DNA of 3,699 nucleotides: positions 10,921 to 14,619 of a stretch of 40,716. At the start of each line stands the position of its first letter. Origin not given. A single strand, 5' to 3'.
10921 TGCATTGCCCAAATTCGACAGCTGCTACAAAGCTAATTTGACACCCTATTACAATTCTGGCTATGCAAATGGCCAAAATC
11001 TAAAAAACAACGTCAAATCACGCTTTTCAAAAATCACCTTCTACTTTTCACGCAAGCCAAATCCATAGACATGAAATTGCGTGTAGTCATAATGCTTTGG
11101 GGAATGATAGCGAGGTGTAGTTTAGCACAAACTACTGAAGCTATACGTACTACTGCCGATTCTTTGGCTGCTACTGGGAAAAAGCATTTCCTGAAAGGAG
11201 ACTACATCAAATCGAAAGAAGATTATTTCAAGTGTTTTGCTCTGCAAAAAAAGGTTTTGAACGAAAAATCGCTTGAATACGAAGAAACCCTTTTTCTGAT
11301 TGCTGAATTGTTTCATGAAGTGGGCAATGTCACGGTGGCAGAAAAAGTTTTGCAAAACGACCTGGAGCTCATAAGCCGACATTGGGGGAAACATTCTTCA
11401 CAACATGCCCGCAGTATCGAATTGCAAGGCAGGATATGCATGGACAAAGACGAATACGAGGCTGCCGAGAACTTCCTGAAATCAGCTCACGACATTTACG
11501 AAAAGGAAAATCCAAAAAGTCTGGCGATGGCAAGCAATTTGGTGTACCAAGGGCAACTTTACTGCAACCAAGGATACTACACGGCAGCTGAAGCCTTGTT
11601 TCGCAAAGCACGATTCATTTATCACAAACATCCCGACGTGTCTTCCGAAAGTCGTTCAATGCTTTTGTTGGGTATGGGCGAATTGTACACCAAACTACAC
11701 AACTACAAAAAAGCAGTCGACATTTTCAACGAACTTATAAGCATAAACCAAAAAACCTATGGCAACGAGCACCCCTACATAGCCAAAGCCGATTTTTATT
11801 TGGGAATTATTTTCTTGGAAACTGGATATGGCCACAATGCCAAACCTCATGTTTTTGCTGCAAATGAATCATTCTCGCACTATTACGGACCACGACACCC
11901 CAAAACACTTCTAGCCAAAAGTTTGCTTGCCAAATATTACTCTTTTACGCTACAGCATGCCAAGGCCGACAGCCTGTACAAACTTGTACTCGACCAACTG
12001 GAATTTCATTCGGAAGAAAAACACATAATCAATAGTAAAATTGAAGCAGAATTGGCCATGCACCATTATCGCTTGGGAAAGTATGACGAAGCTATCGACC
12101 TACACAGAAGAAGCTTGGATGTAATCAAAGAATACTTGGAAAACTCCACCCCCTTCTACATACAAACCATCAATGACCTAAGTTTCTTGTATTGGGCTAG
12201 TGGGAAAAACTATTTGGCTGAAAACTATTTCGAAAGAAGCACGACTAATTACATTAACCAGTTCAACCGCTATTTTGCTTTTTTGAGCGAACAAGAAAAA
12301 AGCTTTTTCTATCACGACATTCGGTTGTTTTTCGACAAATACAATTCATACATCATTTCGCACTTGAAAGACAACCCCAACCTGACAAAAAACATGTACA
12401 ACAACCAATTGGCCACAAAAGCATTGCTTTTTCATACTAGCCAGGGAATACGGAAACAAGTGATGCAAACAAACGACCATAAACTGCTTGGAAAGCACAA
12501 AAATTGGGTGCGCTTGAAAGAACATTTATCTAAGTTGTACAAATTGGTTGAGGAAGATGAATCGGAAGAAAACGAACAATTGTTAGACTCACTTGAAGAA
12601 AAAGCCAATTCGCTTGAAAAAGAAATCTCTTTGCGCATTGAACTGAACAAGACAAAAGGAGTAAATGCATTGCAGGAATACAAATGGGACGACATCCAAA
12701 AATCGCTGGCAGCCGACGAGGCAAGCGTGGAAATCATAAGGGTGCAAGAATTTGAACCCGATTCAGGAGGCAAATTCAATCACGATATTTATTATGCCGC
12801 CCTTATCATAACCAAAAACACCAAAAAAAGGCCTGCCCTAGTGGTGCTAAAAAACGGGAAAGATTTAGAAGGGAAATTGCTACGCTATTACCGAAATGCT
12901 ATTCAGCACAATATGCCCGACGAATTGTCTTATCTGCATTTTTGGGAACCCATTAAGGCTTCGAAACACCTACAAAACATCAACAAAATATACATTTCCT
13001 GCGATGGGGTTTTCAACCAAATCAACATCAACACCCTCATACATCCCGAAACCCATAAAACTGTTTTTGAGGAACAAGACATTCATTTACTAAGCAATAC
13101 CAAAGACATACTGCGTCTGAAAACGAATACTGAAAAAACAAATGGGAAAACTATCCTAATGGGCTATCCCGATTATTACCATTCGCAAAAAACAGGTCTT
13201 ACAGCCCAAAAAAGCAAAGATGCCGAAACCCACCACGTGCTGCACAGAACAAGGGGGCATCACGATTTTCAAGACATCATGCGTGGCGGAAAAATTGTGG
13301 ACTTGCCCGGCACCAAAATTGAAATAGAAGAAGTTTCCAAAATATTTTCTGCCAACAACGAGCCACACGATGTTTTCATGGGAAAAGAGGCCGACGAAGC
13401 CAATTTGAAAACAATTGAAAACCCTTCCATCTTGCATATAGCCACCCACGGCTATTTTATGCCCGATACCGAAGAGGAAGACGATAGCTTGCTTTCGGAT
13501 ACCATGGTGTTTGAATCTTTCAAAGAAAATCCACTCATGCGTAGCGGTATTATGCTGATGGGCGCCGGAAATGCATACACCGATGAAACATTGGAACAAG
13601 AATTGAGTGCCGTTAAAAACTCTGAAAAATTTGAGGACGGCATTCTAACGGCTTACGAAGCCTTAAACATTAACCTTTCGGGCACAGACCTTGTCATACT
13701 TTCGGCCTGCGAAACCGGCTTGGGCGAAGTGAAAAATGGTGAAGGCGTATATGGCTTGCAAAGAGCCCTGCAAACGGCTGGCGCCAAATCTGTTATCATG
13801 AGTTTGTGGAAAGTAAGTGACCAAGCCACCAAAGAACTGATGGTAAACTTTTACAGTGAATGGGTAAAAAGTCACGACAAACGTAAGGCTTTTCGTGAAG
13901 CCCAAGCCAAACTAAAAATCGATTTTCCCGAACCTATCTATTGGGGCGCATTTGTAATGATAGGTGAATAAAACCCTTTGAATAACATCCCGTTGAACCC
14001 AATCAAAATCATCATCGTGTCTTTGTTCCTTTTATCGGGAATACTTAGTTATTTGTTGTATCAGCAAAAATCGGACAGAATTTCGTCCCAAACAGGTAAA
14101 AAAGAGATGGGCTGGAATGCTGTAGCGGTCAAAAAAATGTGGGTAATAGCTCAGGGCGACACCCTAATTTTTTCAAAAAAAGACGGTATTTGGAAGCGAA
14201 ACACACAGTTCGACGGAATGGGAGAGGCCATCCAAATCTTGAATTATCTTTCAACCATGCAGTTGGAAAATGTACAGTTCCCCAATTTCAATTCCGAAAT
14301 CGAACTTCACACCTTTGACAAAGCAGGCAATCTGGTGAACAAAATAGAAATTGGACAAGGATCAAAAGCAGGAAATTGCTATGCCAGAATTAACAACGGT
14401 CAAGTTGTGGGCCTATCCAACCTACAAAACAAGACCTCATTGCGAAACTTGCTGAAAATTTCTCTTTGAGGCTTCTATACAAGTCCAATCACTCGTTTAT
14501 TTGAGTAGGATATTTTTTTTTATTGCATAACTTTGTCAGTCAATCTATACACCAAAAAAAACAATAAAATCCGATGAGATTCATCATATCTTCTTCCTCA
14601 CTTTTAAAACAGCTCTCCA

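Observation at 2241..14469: Divergent, mirror-like envelope locus: two signal-peptide-bearing TPR-CHAT paralogs bracket a TonB-dependent barrel, two lipocalin-like lipoproteins and a small anchored protein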

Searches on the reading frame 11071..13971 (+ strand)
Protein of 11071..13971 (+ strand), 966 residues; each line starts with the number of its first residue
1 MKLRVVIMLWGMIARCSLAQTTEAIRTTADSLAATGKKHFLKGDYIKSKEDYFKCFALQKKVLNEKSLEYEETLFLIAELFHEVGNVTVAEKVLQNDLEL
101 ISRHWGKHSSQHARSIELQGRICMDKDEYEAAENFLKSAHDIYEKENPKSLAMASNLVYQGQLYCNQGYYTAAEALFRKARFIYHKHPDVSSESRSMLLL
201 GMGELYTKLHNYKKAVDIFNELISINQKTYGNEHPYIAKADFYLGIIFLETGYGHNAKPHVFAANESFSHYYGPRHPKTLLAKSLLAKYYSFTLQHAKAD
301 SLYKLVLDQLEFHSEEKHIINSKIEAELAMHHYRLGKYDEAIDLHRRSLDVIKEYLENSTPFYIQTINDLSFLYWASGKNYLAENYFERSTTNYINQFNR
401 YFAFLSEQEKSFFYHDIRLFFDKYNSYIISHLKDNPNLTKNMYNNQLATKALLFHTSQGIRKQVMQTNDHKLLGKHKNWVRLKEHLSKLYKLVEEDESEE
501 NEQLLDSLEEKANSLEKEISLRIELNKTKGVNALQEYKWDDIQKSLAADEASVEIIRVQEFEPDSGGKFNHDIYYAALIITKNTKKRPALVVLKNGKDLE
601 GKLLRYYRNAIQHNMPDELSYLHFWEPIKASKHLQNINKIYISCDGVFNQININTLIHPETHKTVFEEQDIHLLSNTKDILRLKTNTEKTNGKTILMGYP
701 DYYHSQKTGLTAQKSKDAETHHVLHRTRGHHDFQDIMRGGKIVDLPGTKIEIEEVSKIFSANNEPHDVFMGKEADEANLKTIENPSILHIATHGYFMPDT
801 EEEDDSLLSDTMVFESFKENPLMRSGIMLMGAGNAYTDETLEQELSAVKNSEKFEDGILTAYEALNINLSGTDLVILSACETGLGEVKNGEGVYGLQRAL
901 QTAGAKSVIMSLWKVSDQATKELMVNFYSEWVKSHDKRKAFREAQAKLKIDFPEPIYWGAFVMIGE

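Call 4: search_protein_families(library=pfam, proteins=[window:11071-13971:+], max_evalue=0.01)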
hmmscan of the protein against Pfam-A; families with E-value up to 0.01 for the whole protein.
window:11071-13971:+ (966 aa): 14 families
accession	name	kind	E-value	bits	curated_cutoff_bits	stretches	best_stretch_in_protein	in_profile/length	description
PF12770.12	CHAT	-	1.6e-59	202.2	24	1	623-966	10-289/289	CHAT domain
PF13424.12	TPR_12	-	3.9e-35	120.3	30.1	3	327-394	8-75/77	Tetratricopeptide repeat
PF13374.12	TPR_10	-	2.8e-15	56.2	27.5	0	328-356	8-36/42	Tetratricopeptide repeat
PF07719.23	TPR_2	-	2.2e-10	40.3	27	0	199-227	4-32/34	Tetratricopeptide repeat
PF24885.1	TPR_NPHP3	-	5.2e-10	39.6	100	3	202-240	147-185/239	Nephrocystin-3 TPR domain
PF13176.12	TPR_7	-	5.3e-09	35.9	27.9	0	327-353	4-30/36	Tetratricopeptide repeat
PF13428.12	TPR_14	-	3.4e-07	30.7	23.5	0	327-350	6-29/44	Tetratricopeptide repeat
PF17874.7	TPR_MalT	-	8.5e-06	25.7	45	0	23-147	74-195/336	MalT-like TPR region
PF12895.13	ANAPC3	-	1.5e-05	25.6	27.2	0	129-221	5-81/82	Anaphase-promoting complex, cyclosome, subunit 3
PF14559.12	TPR_19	-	1.6e-05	25.6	25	0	126-191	4-62/68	Tetratricopeptide repeat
PF13181.12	TPR_8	-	2.3e-05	24.6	25.7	0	201-228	6-33/34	Tetratricopeptide repeat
PF25068.1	ARM_TT21_4th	-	0.00021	22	30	0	76-145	37-105/153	Tetratricopeptide repeat protein 21 forth ARM domain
PF00515.34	TPR_1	-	0.00033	20.8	27.8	0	199-227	4-32/34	Tetratricopeptide repeat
PF12828.12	PXB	-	0.0084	16.6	27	0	394-451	63-120/127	PX-associated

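Call 5: search_protein_families(library=ncbifam, proteins=[window:11071-13971:+], max_evalue=0.01)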
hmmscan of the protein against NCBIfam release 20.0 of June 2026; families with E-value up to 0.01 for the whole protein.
window:11071-13971:+ (966 aa): 3 families
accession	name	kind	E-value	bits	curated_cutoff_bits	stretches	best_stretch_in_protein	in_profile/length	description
NF040586.1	FxSxx_TPR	equivalog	2.2e-16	59.5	300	1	297-392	615-710/830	FxSxx-COOH system tetratricopeptide repeat protein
TIGR00540.1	TPR_hemY_coli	hypoth_equivalog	9.7e-05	21.3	142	0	98-180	311-385/385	heme biosynthesis-associated TPR protein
TIGR02795.1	tol_pal_ybgF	equivalog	0.0019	18.8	90.1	1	123-223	12-103/119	tol-pal system protein YbgF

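Call 27: search_solved_structures(query=window:11071-13971:+, max_evalue=0.01, show_alignments=2)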
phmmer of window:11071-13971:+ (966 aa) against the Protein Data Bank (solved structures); distinct sequences matched with E-value up to 0.01: 17.
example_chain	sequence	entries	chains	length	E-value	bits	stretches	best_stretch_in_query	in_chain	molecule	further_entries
7ai4_A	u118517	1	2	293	5.5e-12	47.5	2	201-310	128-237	Isoform C of Kinesin light chain 1,Isoform C of Kinesin light chain 1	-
5oj8_A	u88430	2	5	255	7.9e-12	47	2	146-239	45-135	Kinesin light chain 1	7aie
6ejn_A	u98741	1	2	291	8e-12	47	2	201-323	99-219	Kinesin light chain 2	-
6f9i_A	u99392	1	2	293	8.3e-12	46.9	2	201-323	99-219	Kinesin light chain 2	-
3nf1_A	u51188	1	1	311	9.2e-12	46.8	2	201-310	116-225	Kinesin light chain 1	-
5ojf_A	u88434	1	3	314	1e-11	46.7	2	201-322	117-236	Kinesin light chain 2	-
5fjy_A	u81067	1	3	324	2.3e-11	45.5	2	201-322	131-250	KINESIN LIGHT CHAIN 2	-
6fuz_A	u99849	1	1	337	9.4e-11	43.4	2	148-248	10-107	Kinesin light chain 1,Kinesin light chain 1,C-Jun-amino-terminal kinase-interacting protei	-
6fv0_A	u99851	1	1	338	9.5e-11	43.4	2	148-248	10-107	Kinesin light chain 1,Torsin-1A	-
6swu_A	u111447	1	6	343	1e-10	43.4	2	148-248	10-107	Kinesin light chain 1,Kinesin light chain 1,TPR domain of kinesin light chain 1 in complex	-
3ceq_A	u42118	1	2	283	1.9e-10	42.4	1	201-321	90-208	Kinesin light chain 2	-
3zfw_A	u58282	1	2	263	2.4e-10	42.1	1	201-323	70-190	KINESIN LIGHT CHAIN 2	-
3edt_B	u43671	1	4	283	2.7e-10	41.9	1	201-321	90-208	Kinesin light chain 2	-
9pmb_C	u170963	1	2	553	1.5e-09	39.5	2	201-310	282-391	Kinesin light chain 1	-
9y6s_6x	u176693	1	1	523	1.1e-05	26.6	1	215-289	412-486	TAX-1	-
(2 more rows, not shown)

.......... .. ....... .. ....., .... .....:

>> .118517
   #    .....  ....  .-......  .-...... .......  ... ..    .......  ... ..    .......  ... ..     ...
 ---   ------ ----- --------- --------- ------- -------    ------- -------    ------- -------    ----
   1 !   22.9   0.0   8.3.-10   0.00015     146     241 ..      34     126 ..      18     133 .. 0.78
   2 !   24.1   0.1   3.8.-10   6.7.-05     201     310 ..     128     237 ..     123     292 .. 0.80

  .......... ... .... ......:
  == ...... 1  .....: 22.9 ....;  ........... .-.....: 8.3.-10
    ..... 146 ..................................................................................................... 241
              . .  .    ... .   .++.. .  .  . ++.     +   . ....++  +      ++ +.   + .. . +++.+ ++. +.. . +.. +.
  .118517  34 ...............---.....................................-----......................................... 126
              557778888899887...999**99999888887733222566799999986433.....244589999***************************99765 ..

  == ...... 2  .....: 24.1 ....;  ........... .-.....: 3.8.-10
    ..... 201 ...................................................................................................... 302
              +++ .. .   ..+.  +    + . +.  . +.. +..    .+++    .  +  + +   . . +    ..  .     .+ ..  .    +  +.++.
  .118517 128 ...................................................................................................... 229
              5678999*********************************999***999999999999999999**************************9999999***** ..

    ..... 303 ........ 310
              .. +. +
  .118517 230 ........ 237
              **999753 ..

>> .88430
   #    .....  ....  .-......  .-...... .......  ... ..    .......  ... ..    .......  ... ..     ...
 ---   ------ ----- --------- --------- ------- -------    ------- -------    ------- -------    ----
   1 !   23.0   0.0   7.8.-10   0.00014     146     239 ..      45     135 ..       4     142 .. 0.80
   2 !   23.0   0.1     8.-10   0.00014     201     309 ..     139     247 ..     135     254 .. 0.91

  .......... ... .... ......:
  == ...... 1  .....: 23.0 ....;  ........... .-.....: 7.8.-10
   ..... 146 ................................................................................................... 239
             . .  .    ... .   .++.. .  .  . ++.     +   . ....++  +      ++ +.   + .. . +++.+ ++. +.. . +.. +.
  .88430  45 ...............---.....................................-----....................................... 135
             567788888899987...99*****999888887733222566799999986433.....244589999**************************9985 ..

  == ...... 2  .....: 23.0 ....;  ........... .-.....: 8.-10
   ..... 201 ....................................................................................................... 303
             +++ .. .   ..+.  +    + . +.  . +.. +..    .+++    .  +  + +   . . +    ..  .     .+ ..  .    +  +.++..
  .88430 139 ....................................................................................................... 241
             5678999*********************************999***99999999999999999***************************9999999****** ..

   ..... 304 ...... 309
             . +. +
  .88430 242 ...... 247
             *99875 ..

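Call 78: search_protein_families(library=padloc, proteins=[window:11071-13971:+], max_evalue=0.001)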
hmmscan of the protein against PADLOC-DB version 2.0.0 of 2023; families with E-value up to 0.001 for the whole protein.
window:11071-13971:+ (966 aa): 0 families

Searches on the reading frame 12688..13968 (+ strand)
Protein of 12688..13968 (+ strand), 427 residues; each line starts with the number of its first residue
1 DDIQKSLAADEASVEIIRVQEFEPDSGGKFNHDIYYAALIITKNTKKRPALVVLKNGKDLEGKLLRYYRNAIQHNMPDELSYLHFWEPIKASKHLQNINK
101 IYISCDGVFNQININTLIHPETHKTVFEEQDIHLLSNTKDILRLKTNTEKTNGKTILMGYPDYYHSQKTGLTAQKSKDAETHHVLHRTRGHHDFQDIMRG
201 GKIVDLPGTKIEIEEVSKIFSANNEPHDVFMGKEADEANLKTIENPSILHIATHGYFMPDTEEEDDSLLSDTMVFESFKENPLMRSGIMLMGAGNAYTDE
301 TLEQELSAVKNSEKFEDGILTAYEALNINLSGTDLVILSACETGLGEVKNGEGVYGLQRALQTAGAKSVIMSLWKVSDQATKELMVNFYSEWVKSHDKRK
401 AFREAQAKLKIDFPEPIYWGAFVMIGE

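Call 35: search_solved_structures(query=A4, max_evalue=1, show_alignments=3)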
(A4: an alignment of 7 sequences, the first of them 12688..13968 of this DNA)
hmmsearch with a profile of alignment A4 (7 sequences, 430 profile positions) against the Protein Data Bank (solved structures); distinct sequences matched with E-value up to 1: 5.
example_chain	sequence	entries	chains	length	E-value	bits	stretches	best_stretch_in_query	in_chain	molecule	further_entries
8d9f_A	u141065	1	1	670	0.067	15.3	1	317-388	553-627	CHAT domain protein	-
8d9g_A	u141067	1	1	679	0.069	15.2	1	317-388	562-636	CHAT domain protein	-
7x8a_D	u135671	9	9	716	0.075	15.1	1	317-388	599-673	CHAT domain protein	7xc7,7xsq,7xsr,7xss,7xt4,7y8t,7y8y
7y83_D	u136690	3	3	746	0.081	15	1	317-388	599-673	CHAT domain protein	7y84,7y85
8d9h_E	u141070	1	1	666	0.16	14.1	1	317-388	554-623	CHAT domain protein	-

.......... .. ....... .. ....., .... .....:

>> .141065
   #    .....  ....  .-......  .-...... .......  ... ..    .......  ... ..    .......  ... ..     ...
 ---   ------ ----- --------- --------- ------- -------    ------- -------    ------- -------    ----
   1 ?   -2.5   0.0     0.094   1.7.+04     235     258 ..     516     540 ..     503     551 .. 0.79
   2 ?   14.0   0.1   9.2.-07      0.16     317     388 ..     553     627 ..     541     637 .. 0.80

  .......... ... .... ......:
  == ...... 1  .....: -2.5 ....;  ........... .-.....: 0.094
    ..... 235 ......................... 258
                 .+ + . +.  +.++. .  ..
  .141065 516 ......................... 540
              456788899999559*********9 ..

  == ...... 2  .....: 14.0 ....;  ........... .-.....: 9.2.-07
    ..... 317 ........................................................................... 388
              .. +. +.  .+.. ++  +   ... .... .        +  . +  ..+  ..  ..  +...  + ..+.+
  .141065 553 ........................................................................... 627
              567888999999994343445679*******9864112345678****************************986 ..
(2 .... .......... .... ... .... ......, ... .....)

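Call 39: find_related_loci(query=A4, collection=metagenome_contigs, flank=10000)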
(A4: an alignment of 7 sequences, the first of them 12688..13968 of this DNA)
Query A4 (427 aa) in metagenome_contigs; peptide patterns used: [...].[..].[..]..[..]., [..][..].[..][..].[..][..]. (x = any residue, [..] = any of these).
600 stretches matched a pattern (row limit reached: there are more); 575 encode a relative of the query (tblastn E <= 1e-3); the best 80 are kept; 80 distinct loci.
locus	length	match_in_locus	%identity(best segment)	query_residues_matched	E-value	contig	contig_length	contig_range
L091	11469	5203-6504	50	2-427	9e-139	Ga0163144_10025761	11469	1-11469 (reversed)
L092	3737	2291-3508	46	2-427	6e-119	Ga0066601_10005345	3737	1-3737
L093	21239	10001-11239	44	2-427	2e-115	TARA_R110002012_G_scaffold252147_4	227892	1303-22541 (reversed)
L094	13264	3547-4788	43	2-427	2e-113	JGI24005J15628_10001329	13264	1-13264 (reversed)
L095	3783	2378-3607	45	2-426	5e-115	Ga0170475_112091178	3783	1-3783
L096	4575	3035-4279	42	2-427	1e-110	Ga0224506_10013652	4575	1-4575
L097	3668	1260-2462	43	2-427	7e-110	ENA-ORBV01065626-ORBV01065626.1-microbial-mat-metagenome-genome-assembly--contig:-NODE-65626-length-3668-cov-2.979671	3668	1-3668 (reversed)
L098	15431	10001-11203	44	2-427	2e-105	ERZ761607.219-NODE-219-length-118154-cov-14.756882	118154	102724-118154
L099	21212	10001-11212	44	3-426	2e-104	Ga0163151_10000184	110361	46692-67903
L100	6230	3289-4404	43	3-426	2e-103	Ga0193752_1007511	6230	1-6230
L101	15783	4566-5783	42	2-427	4e-102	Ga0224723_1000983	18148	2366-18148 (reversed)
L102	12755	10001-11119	43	1-427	5e-101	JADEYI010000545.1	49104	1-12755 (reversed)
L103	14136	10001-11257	42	2-427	1e-100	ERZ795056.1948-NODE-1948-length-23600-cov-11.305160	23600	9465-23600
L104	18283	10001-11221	40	2-425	2e-99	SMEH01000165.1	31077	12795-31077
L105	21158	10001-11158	41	2-426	1e-98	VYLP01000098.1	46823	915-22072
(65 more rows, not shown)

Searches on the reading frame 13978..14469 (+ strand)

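Call 4: search_protein_families(library=pfam, proteins=[window:13978-14469:+], max_evalue=0.01)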
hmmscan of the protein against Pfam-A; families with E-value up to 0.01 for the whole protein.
window:13978-14469:+ (163 aa): 0 families

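Call 5: search_protein_families(library=ncbifam, proteins=[window:13978-14469:+], max_evalue=0.01)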
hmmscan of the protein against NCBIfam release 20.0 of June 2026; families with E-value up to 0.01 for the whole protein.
window:13978-14469:+ (163 aa): 0 families

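Call 24: search_protein_families(library=pfam, proteins=[window:13978-14469:+], max_evalue=5)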
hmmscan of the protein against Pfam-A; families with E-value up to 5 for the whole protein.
window:13978-14469:+ (163 aa): 1 family
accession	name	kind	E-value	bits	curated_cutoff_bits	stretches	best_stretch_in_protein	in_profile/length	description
PF13860.13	FlgD_ig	-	0.14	12.6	27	1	101-130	18-47/79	FlgD Ig-like domain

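Call 78: search_protein_families(library=padloc, proteins=[window:13978-14469:+], max_evalue=0.001)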
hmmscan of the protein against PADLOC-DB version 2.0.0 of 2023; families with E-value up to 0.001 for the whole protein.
window:13978-14469:+ (163 aa): 0 families
